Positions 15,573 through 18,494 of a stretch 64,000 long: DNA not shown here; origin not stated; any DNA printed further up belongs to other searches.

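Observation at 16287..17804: Intein splitting the catalytic GGQ|S motif of aRF1, carrying a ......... endonuclease plus an XRE-type HTH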

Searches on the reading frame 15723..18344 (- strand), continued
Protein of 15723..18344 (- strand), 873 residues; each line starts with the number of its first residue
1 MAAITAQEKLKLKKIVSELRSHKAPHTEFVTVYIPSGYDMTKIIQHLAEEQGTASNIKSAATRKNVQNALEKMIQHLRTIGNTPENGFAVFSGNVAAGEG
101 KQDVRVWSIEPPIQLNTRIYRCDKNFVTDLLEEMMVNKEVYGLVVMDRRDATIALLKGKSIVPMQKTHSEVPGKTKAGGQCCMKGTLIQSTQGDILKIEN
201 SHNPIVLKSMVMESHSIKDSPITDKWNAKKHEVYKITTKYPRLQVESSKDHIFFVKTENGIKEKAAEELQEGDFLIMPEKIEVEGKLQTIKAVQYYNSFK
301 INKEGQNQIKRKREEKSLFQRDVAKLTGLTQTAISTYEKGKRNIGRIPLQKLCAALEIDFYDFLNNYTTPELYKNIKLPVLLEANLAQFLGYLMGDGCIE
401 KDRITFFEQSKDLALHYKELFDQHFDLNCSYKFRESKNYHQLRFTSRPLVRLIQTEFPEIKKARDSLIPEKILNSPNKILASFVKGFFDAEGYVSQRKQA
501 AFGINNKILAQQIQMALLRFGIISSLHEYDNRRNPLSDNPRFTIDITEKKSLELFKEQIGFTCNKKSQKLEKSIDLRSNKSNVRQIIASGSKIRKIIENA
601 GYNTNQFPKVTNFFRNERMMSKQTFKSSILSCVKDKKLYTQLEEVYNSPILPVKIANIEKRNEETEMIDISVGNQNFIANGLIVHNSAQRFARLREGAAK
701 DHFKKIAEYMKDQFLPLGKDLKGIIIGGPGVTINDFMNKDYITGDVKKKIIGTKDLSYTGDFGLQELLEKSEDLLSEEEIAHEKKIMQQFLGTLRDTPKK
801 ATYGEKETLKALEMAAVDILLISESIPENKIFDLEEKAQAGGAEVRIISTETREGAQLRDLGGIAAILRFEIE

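Call 6: find_homologous_proteins(query=window:15723-18344:-, max_evalue=0.00001)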
Query window:15723-18344:- (873 aa): 625 proteins with E <= 0.00001 among 8000 candidates; the best 120 are listed.
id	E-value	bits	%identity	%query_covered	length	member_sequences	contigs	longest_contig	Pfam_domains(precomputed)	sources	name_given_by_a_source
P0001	0.0e+0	1937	100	100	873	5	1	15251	PF03465.21,PF03464.21,PF18854.7,PF01381.29,PF14528.12,PF18859.7,PF13443.13,PF14890.12,PF03463.21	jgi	jgi:peptide subunit release factor 1 (eRF1)/intein/homing endonuclease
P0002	0.0e+0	1455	74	100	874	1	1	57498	PF03465.21,PF03464.21,PF12844.14,PF01381.29,PF14528.12,PF14890.12,PF03463.21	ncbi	-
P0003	0.0e+0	1452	74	100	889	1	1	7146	PF03465.21,PF03464.21,PF01381.29,PF14528.12,PF14890.12,PF03463.21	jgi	jgi:peptide subunit release factor 1 (eRF1)/intein/homing endonuclease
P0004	0.0e+0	1435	74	100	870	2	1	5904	PF03465.21,PF03464.21,PF18854.7,PF01381.29,PF14528.12,PF18859.7,PF14890.12,PF03463.21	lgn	-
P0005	0.0e+0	1430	73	100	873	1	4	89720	PF03465.21,PF03464.21,PF18854.7,PF01381.29,PF14528.12,PF18859.7,PF14890.12,PF03463.21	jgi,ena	jgi:peptide subunit release factor 1 (eRF1)/intein/homing endonuclease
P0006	0.0e+0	1425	73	100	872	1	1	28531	PF03465.21,PF03464.21,PF18854.7,PF01381.29,PF14528.12,PF18859.7,PF14890.12,PF03463.21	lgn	-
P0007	0.0e+0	1415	71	100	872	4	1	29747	PF03465.21,PF03464.21,PF18854.7,PF01381.29,PF14528.12,PF18859.7,PF14890.12,PF03463.21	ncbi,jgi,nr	ncbi:helix-turn-helix domain-containing protein [Candidatus Woesearchaeota archaeon]|jgi:peptide sub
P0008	0.0e+0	1412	72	100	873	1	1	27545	PF03465.21,PF03464.21,PF01381.29,PF14528.12,PF14890.12,PF03463.21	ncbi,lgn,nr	ncbi:helix-turn-helix domain-containing protein [Candidatus Woesearchaeota archaeon]|nr:helix-turn-h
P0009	0.0e+0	1406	71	100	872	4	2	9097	PF03465.21,PF03464.21,PF12844.14,PF18854.7,PF01381.29,PF14528.12,PF18859.7,PF14890.12,PF03463.21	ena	-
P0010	0.0e+0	1398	71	100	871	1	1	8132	PF03465.21,PF03464.21,PF12844.14,PF01381.29,PF14528.12,PF14890.12,PF03463.21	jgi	jgi:peptide subunit release factor 1 (eRF1)/intein/homing endonuclease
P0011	0.0e+0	1394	72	100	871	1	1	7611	PF03465.21,PF03464.21,PF18854.7,PF01381.29,PF14528.12,PF18859.7,PF14890.12,PF03463.21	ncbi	-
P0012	0.0e+0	1383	71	100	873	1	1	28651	PF03465.21,PF03464.21,PF12844.14,PF18854.7,PF01381.29,PF14528.12,PF18859.7,PF13560.13,PF13443.13,PF14890.12,PF03463.21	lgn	-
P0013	0.0e+0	1383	70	100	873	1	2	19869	PF03465.21,PF03464.21,PF01381.29,PF14528.12,PF14890.12,PF03463.21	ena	-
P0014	0.0e+0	1368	69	100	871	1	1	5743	PF03465.21,PF03464.21,PF01381.29,PF14528.12,PF14890.12,PF03463.21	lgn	-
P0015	0.0e+0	1362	70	100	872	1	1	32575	PF03465.21,PF03464.21,PF12844.14,PF01381.29,PF14528.12,PF14890.12,PF03463.21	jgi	jgi:peptide subunit release factor 1 (eRF1)/intein/homing endonuclease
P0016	0.0e+0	1360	69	100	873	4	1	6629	PF03465.21,PF03464.21,PF18854.7,PF01381.29,PF14528.12,PF18859.7,PF14890.12,PF03463.21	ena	-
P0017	0.0e+0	1356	68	100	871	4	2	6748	PF03465.21,PF03464.21,PF01381.29,PF14528.12,PF14890.12,PF03463.21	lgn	-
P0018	0.0e+0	1348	68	100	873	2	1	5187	PF03465.21,PF03464.21,PF12844.14,PF18854.7,PF01381.29,PF14528.12,PF18859.7,PF14890.12,PF03463.21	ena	-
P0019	0.0e+0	1338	69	100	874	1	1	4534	PF03465.21,PF03464.21,PF01381.29,PF14528.12,PF14890.12,PF03463.21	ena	-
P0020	0.0e+0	1329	69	100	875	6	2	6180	PF03465.21,PF03464.21,PF01381.29,PF14528.12,PF18859.7,PF13443.13,PF14890.12,PF03463.21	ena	-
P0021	0.0e+0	1327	72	95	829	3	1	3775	PF03465.21,PF03464.21,PF12844.14,PF01381.29,PF14528.12,PF13560.13,PF14890.12,PF03463.21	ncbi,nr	ncbi:MAG TPA: LAGLIDADG family homing endonuclease, partial [Candidatus Nanoarchaeia archaeon]|nr:LA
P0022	0.0e+0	1323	69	100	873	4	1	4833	PF03465.21,PF03464.21,PF18854.7,PF01381.29,PF14528.12,PF18859.7,PF14890.12,PF03463.21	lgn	-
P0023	0.0e+0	1297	67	100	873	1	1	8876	PF03465.21,PF03464.21,PF01381.29,PF14528.12,PF14890.12,PF03463.21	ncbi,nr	ncbi:helix-turn-helix domain-containing protein [Candidatus Woesearchaeota archaeon]|nr:helix-turn-h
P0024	0.0e+0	1278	66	100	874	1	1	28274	PF03465.21,PF03464.21,PF12844.14,PF01381.29,PF14528.12,PF14890.12,PF03463.21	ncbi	-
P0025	0.0e+0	1277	67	100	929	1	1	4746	PF03465.21,PF03464.21,PF18854.7,PF01381.29,PF14528.12,PF14890.12,PF03463.21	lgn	-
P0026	0.0e+0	1271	69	93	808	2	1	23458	PF03465.21,PF03464.21,PF12844.14,PF18854.7,PF01381.29,PF14528.12,PF18859.7,PF14890.12,PF03463.21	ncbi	-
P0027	0.0e+0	1270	66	98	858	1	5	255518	PF03465.21,PF03464.21,PF18854.7,PF01381.29,PF14528.12,PF14890.12,PF03463.21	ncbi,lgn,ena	-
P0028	0.0e+0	1268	65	100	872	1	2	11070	PF03465.21,PF03464.21,PF12844.14,PF18854.7,PF01381.29,PF14528.12,PF18859.7,PF13560.13,PF13443.13,PF14890.12,PF03463.21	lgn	-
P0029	0.0e+0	1263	65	100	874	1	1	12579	PF03465.21,PF03464.21,PF18854.7,PF01381.29,PF14528.12,PF18859.7,PF14890.12,PF03463.21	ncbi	-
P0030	0.0e+0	1261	65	100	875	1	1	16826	PF03465.21,PF03464.21,PF18854.7,PF01381.29,PF14528.12,PF14890.12,PF03463.21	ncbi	-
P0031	0.0e+0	1260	66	100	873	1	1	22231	PF03465.21,PF03464.21,PF12844.14,PF18854.7,PF01381.29,PF14528.12,PF18859.7,PF14890.12,PF03463.21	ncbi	-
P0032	0.0e+0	1256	64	100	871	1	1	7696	PF03465.21,PF03464.21,PF12844.14,PF18854.7,PF01381.29,PF14528.12,PF13560.13,PF14890.12,PF03463.21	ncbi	-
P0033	0.0e+0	1242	64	100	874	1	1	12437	PF03465.21,PF03464.21,PF12844.14,PF01381.29,PF14528.12,PF14890.12,PF03463.21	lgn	-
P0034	0.0e+0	1219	62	99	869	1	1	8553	PF03465.21,PF03464.21,PF01381.29,PF14528.12,PF14890.12,PF03463.21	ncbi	-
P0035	0.0e+0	1214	63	100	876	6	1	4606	PF03465.21,PF03464.21,PF12844.14,PF18854.7,PF01381.29,PF14528.12,PF14890.12,PF03463.21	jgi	-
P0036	0.0e+0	1212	64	100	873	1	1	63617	PF03465.21,PF03464.21,PF12844.14,PF18854.7,PF01381.29,PF14528.12,PF18859.7,PF13443.13,PF14890.12,PF03463.21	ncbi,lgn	-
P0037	0.0e+0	1211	62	99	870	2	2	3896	PF03465.21,PF03464.21,PF01381.29,PF14528.12,PF14890.12,PF03463.21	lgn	-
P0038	0.0e+0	1187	63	100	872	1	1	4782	PF03465.21,PF03464.21,PF12844.14,PF18854.7,PF01381.29,PF14528.12,PF18859.7,PF14890.12,PF03463.21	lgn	-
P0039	0.0e+0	1186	63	100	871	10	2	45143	PF03465.21,PF03464.21,PF12844.14,PF01381.29,PF14528.12,PF13560.13,PF14890.12,PF03463.21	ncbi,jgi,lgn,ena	-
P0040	0.0e+0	1186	63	100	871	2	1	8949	PF03465.21,PF03464.21,PF12844.14,PF01381.29,PF14528.12,PF14890.12,PF03463.21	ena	-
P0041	0.0e+0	1181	62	100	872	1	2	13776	PF03465.21,PF03464.21,PF12844.14,PF01381.29,PF14528.12,PF13560.13,PF14890.12,PF03463.21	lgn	-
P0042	0.0e+0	1177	62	100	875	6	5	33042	PF03465.21,PF03464.21,PF01381.29,PF14528.12,PF13560.13,PF14890.12,PF03463.21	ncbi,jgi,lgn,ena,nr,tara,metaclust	ncbi:MAG: LAGLIDADG family homing endonuclease [Candidatus Woesearchaeota archaeon]|jgi:peptide subu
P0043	0.0e+0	1175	61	100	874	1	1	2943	PF03465.21,PF03464.21,PF01381.29,PF14528.12,PF14890.12,PF03463.21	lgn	-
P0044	0.0e+0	1172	63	100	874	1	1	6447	PF03465.21,PF03464.21,PF01381.29,PF14528.12,PF13560.13,PF14890.12,PF03463.21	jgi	jgi:peptide subunit release factor 1 (eRF1)/intein/homing endonuclease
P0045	0.0e+0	1170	61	100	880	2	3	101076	PF03465.21,PF03464.21,PF12844.14,PF18854.7,PF01381.29,PF14528.12,PF14890.12,PF03463.21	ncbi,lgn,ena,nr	ncbi:MAG: helix-turn-helix domain-containing protein [Nanoarchaeota archaeon]|nr:helix-turn-helix do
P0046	0.0e+0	1170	62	100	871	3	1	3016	PF03465.21,PF03464.21,PF12844.14,PF01381.29,PF14528.12,PF13560.13,PF14890.12,PF03463.21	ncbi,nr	ncbi:MAG: helix-turn-helix domain-containing protein [Nanoarchaeota archaeon]|nr:helix-turn-helix do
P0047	0.0e+0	1169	61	100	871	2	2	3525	PF03465.21,PF03464.21,PF12844.14,PF01381.29,PF14528.12,PF14890.12,PF03463.21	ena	-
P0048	0.0e+0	1169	61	100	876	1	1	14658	PF03465.21,PF03464.21,PF12844.14,PF18854.7,PF01381.29,PF14528.12,PF13443.13,PF14890.12,PF03463.21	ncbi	-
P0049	0.0e+0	1167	61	100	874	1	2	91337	PF03465.21,PF03464.21,PF18854.7,PF01381.29,PF14528.12,PF18859.7,PF13560.13,PF14890.12,PF03463.21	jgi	-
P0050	0.0e+0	1165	62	100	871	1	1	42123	PF03465.21,PF03464.21,PF18854.7,PF01381.29,PF14528.12,PF18859.7,PF14890.12,PF03463.21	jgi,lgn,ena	jgi:peptide subunit release factor 1 (eRF1)/intein/homing endonuclease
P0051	0.0e+0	1162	63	100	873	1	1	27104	PF03465.21,PF03464.21,PF18854.7,PF01381.29,PF14528.12,PF14890.12,PF03463.21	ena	-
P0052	0.0e+0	1162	62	100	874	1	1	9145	PF03465.21,PF03464.21,PF18854.7,PF01381.29,PF14528.12,PF14890.12,PF03463.21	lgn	-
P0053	0.0e+0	1161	61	100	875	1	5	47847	PF03465.21,PF03464.21,PF18854.7,PF01381.29,PF14528.12,PF14890.12,PF03463.21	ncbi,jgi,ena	-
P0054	0.0e+0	1159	61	100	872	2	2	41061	PF03465.21,PF03464.21,PF01381.29,PF14528.12,PF14890.12,PF03463.21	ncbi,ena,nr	ncbi:MAG: helix-turn-helix domain-containing protein [Nanoarchaeota archaeon]|nr:helix-turn-helix do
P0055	0.0e+0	1157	70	83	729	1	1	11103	PF03465.21,PF03464.21,PF01381.29,PF14528.12,PF18859.7,PF14890.12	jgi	-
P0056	0.0e+0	1151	60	100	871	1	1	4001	PF03465.21,PF03464.21,PF01381.29,PF14528.12,PF14890.12,PF03463.21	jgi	jgi:peptide subunit release factor 1 (eRF1)/intein/homing endonuclease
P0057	0.0e+0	1149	61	100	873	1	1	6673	PF03465.21,PF03464.21,PF12844.14,PF18854.7,PF01381.29,PF14528.12,PF18859.7,PF14890.12,PF03463.21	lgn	-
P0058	0.0e+0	1149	61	100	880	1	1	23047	PF03465.21,PF03464.21,PF18854.7,PF01381.29,PF14528.12,PF18859.7,PF14890.12,PF03463.21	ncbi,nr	ncbi:helix-turn-helix domain-containing protein [Candidatus Woesearchaeota archaeon]|nr:helix-turn-h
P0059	0.0e+0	1146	60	100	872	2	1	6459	PF03465.21,PF03464.21,PF12844.14,PF18854.7,PF01381.29,PF14528.12,PF13560.13,PF14890.12,PF03463.21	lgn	-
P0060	0.0e+0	1146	60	100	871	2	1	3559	PF03465.21,PF03464.21,PF01381.29,PF14528.12,PF13560.13,PF14890.12,PF03463.21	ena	-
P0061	0.0e+0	1145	62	100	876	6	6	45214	PF03465.21,PF03464.21,PF12844.14,PF01381.29,PF14528.12,PF14890.12,PF03463.21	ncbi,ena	-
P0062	0.0e+0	1138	60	100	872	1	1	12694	PF03465.21,PF03464.21,PF12844.14,PF18854.7,PF01381.29,PF14528.12,PF13560.13,PF14890.12,PF03463.21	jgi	jgi:peptide subunit release factor 1 (eRF1)/transcriptional regulator with XRE-family HTH domain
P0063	0.0e+0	1137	60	100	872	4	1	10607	PF03465.21,PF03464.21,PF01381.29,PF14528.12,PF13443.13,PF14890.12,PF03463.21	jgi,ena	-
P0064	0.0e+0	1137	60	100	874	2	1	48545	PF03465.21,PF03464.21,PF18854.7,PF01381.29,PF14528.12,PF14890.12,PF03463.21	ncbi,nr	ncbi:helix-turn-helix domain-containing protein [Candidatus Woesearchaeota archaeon]|nr:helix-turn-h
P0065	0.0e+0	1134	60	100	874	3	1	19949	PF03465.21,PF03464.21,PF01381.29,PF14528.12,PF14890.12,PF03463.21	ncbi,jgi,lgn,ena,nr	ncbi:MAG: helix-turn-helix domain-containing protein [Nanoarchaeota archaeon]|nr:helix-turn-helix do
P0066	0.0e+0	1132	59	99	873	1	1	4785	PF03465.21,PF03464.21,PF12844.14,PF01381.29,PF14528.12,PF13560.13,PF13443.13,PF14890.12,PF03463.21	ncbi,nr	ncbi:MAG: helix-turn-helix domain-containing protein [Nanoarchaeota archaeon]|nr:helix-turn-helix do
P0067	0.0e+0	1132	60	99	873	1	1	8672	PF03465.21,PF03464.21,PF12844.14,PF01381.29,PF14528.12,PF14890.12,PF03463.21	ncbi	-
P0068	0.0e+0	1131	59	100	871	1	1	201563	PF03465.21,PF03464.21,PF12844.14,PF18854.7,PF01381.29,PF14528.12,PF13443.13,PF14890.12,PF03463.21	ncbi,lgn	-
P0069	0.0e+0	1131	60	100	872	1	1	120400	PF03465.21,PF03464.21,PF18854.7,PF01381.29,PF14528.12,PF13560.13,PF14890.12,PF03463.21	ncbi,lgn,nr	ncbi:helix-turn-helix domain-containing protein [Candidatus Woesearchaeota archaeon]|nr:helix-turn-h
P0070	0.0e+0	1126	60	100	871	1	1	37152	PF03465.21,PF03464.21,PF01381.29,PF14528.12,PF14890.12,PF03463.21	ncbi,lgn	-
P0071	0.0e+0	1124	61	98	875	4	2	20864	PF03465.21,PF03464.21,PF18854.7,PF01381.29,PF14528.12,PF13443.13,PF14890.12,PF03463.21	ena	-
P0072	0.0e+0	1123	59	100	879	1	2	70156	PF03465.21,PF03464.21,PF01381.29,PF14528.12,PF14890.12,PF03463.21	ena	-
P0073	0.0e+0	1122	59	100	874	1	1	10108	PF03465.21,PF03464.21,PF01381.29,PF14528.12,PF14890.12,PF03463.21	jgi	-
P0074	0.0e+0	1120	60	100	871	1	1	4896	PF03465.21,PF03464.21,PF01381.29,PF14528.12,PF14890.12,PF03463.21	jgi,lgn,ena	-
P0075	0.0e+0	1117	59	100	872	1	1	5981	PF03465.21,PF03464.21,PF12844.14,PF18854.7,PF01381.29,PF14528.12,PF13560.13,PF14890.12,PF03463.21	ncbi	-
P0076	0.0e+0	1114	60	100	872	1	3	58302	PF03465.21,PF01248.32,PF03464.21,PF01381.29,PF14528.12,PF14890.12,PF03463.21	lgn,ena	-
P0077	0.0e+0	1112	59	100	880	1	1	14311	PF03465.21,PF03464.21,PF18854.7,PF01381.29,PF14528.12,PF18859.7,PF13560.13,PF14890.12,PF03463.21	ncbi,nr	ncbi:helix-turn-helix domain-containing protein [Candidatus Woesearchaeota archaeon]|nr:helix-turn-h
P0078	0.0e+0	1111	62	95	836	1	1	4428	PF03465.21,PF03464.21,PF12844.14,PF18854.7,PF01381.29,PF14528.12,PF14890.12,PF03463.21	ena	-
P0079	0.0e+0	1110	59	100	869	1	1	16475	PF03465.21,PF03464.21,PF12844.14,PF18854.7,PF01381.29,PF14528.12,PF14890.12,PF03463.21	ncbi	-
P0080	0.0e+0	1110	59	100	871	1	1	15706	PF03465.21,PF03464.21,PF18854.7,PF01381.29,PF14528.12,PF14890.12,PF03463.21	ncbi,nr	ncbi:helix-turn-helix domain-containing protein [Candidatus Woesearchaeota archaeon]|nr:helix-turn-h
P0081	0.0e+0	1109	58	100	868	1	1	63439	PF03465.21,PF03464.21,PF18854.7,PF01381.29,PF14528.12,PF18859.7,PF13560.13,PF14890.12,PF03463.21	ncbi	-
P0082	0.0e+0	1107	58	100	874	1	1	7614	PF03465.21,PF03464.21,PF01381.29,PF14528.12,PF14890.12,PF03463.21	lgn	-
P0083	0.0e+0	1105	58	100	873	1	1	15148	PF03465.21,PF03464.21,PF18854.7,PF01381.29,PF14528.12,PF14890.12,PF03463.21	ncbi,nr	ncbi:MAG: helix-turn-helix domain-containing protein [Nanoarchaeota archaeon]|nr:helix-turn-helix do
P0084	0.0e+0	1103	59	100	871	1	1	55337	PF03465.21,PF03464.21,PF18854.7,PF01381.29,PF14528.12,PF14890.12,PF03463.21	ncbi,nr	ncbi:helix-turn-helix domain-containing protein [Candidatus Woesearchaeota archaeon]|nr:helix-turn-h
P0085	0.0e+0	1103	58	100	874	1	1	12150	PF03465.21,PF03464.21,PF12844.14,PF01381.29,PF14528.12,PF13560.13,PF14890.12,PF03463.21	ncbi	ncbi:MAG: LAGLIDADG family homing endonuclease [Candidatus Woesearchaeota archaeon]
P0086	0.0e+0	1100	59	100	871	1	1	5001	PF03465.21,PF03464.21,PF18854.7,PF01381.29,PF14528.12,PF13560.13,PF14890.12,PF03463.21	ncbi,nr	ncbi:helix-turn-helix domain-containing protein [Candidatus Woesearchaeota archaeon]|nr:helix-turn-h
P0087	0.0e+0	1100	69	82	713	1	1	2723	PF03465.21,PF03464.21,PF12844.14,PF01381.29,PF14528.12,PF13560.13,PF14890.12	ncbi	ncbi:MAG: LAGLIDADG family homing endonuclease, partial [Nanoarchaeota archaeon]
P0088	0.0e+0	1099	57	100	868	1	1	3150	PF03465.21,PF03464.21,PF01381.29,PF14528.12,PF18859.7,PF14890.12,PF03463.21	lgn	-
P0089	0.0e+0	1091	59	100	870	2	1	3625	PF03465.21,PF03464.21,PF01381.29,PF14528.12,PF14890.12,PF03463.21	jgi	-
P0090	0.0e+0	1087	58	100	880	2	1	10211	PF03465.21,PF03464.21,PF18854.7,PF01381.29,PF14528.12,PF14890.12,PF03463.21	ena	-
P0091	0.0e+0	1087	58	100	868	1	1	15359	PF03465.21,PF03464.21,PF12844.14,PF01381.29,PF14528.12,PF13443.13,PF14890.12,PF03463.21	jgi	-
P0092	0.0e+0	1084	58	100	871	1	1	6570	PF03465.21,PF03464.21,PF12844.14,PF18854.7,PF01381.29,PF14528.12,PF14890.12,PF03463.21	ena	-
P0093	0.0e+0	1083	58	100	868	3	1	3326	PF03465.21,PF03464.21,PF01381.29,PF14528.12,PF14890.12,PF03463.21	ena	-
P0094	0.0e+0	1078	57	100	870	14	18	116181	PF03465.21,PF03464.21,PF01381.29,PF14528.12,PF14890.12,PF03463.21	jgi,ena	-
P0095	0.0e+0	1077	58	99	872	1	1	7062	PF03465.21,PF03464.21,PF18854.7,PF01381.29,PF14528.12,PF01079.26,PF14890.12,PF03463.21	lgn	-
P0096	0.0e+0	1076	57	100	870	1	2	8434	PF03465.21,PF03464.21,PF12844.14,PF18854.7,PF01381.29,PF14528.12,PF14890.12,PF03463.21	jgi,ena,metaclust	metaclust:\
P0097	0.0e+0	1074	57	98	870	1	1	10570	PF03465.21,PF03464.21,PF12844.14,PF18854.7,PF01381.29,PF14528.12,PF18859.7,PF14890.12,PF03463.21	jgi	-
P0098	0.0e+0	1069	57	100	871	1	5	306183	PF03465.21,PF03464.21,PF18854.7,PF01381.29,PF14528.12,PF14890.12,PF03463.21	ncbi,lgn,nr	ncbi:helix-turn-helix domain-containing protein [Candidatus Woesearchaeota archaeon]|nr:helix-turn-h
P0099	0.0e+0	1068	62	92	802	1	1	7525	PF03465.21,PF03464.21,PF12844.14,PF18854.7,PF01381.29,PF14528.12,PF18859.7,PF14890.12,PF03463.21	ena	-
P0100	0.0e+0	1068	57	100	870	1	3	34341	PF03465.21,PF03464.21,PF01381.29,PF14528.12,PF14890.12,PF03463.21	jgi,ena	-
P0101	0.0e+0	1063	58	100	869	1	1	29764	PF03465.21,PF03464.21,PF01381.29,PF14528.12,PF14890.12,PF03463.21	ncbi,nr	ncbi:helix-turn-helix domain-containing protein [Candidatus Woesearchaeota archaeon]|nr:helix-turn-h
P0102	0.0e+0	1061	56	100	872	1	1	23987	PF03465.21,PF03464.21,PF01381.29,PF14528.12,PF13560.13,PF14890.12,PF03463.21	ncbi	ncbi:MAG: LAGLIDADG family homing endonuclease [Candidatus Woesearchaeota archaeon]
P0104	0.0e+0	1056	56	100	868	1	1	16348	PF03465.21,PF03464.21,PF12844.14,PF18854.7,PF01381.29,PF14528.12,PF14890.12,PF03463.21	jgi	-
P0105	0.0e+0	1056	55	100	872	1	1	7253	PF03465.21,PF03464.21,PF12844.14,PF01381.29,PF14528.12,PF13443.13,PF14890.12,PF03463.21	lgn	-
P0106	0.0e+0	1055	55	100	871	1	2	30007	PF03465.21,PF03464.21,PF12844.14,PF18854.7,PF01381.29,PF14528.12,PF13560.13,PF14890.12,PF03463.21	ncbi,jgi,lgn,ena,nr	ncbi:MAG TPA: helix-turn-helix domain-containing protein [Nanoarchaeota archaeon]|nr:helix-turn-heli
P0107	0.0e+0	1054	57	100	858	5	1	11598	PF03465.21,PF01248.32,PF03464.21,PF12844.14,PF01381.29,PF14528.12,PF13560.13,PF14890.12,PF03463.21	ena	-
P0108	0.0e+0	1053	55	100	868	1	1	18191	PF03465.21,PF03464.21,PF12844.14,PF18854.7,PF01381.29,PF14528.12,PF13560.13,PF14890.12,PF03463.21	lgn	-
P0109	0.0e+0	1050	56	99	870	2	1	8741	PF03465.21,PF03464.21,PF18854.7,PF01381.29,PF14528.12,PF14890.12,PF03463.21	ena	-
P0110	0.0e+0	1045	56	100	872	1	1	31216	PF03465.21,PF03464.21,PF12844.14,PF18854.7,PF01381.29,PF14528.12,PF14890.12,PF03463.21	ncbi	-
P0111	0.0e+0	1045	55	100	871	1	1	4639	PF03465.21,PF03464.21,PF12844.14,PF01381.29,PF14528.12,PF14890.12,PF03463.21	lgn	-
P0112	0.0e+0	1045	56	100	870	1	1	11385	PF03465.21,PF03464.21,PF12844.14,PF01381.29,PF14528.12,PF14890.12,PF03463.21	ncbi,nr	ncbi:helix-turn-helix domain-containing protein [Candidatus Woesearchaeota archaeon]|nr:helix-turn-h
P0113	0.0e+0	1042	60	92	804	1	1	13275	PF03465.21,PF03464.21,PF18854.7,PF01381.29,PF14528.12,PF18859.7,PF13560.13,PF13443.13,PF14890.12,PF03463.21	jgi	-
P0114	0.0e+0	1035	55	100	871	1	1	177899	PF03465.21,PF03464.21,PF12844.14,PF01381.29,PF14528.12,PF13443.13,PF14890.12,PF03463.21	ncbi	-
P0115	0.0e+0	1031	54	100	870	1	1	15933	PF03465.21,PF03464.21,PF12844.14,PF01381.29,PF14528.12,PF13560.13,PF13443.13,PF14890.12,PF03463.21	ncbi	-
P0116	0.0e+0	1030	55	100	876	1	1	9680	PF03465.21,PF03464.21,PF12844.14,PF01381.29,PF14528.12,PF13560.13,PF14890.12,PF03463.21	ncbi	-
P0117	0.0e+0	1029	56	99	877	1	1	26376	PF03465.21,PF03464.21,PF12844.14,PF18854.7,PF01381.29,PF14528.12,PF13560.13,PF14890.12,PF03463.21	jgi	jgi:peptide subunit release factor 1 (eRF1)/transcriptional regulator with XRE-family HTH domain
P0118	0.0e+0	1027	55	99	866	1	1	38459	PF03465.21,PF03464.21,PF18854.7,PF01381.29,PF14528.12,PF18859.7,PF13560.13,PF14890.12,PF03463.21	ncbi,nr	ncbi:helix-turn-helix domain-containing protein [Candidatus Woesearchaeota archaeon]|nr:helix-turn-h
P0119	0.0e+0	1027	54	100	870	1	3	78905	PF03465.21,PF03464.21,PF12844.14,PF01381.29,PF14528.12,PF13560.13,PF14890.12,PF03463.21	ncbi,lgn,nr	ncbi:helix-turn-helix domain-containing protein [Candidatus Woesearchaeota archaeon]|nr:helix-turn-h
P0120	0.0e+0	1026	54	100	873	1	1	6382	PF03465.21,PF03464.21,PF12844.14,PF18854.7,PF01381.29,PF14528.12,PF18859.7,PF13560.13,PF13443.13,PF14890.12,PF03463.21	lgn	-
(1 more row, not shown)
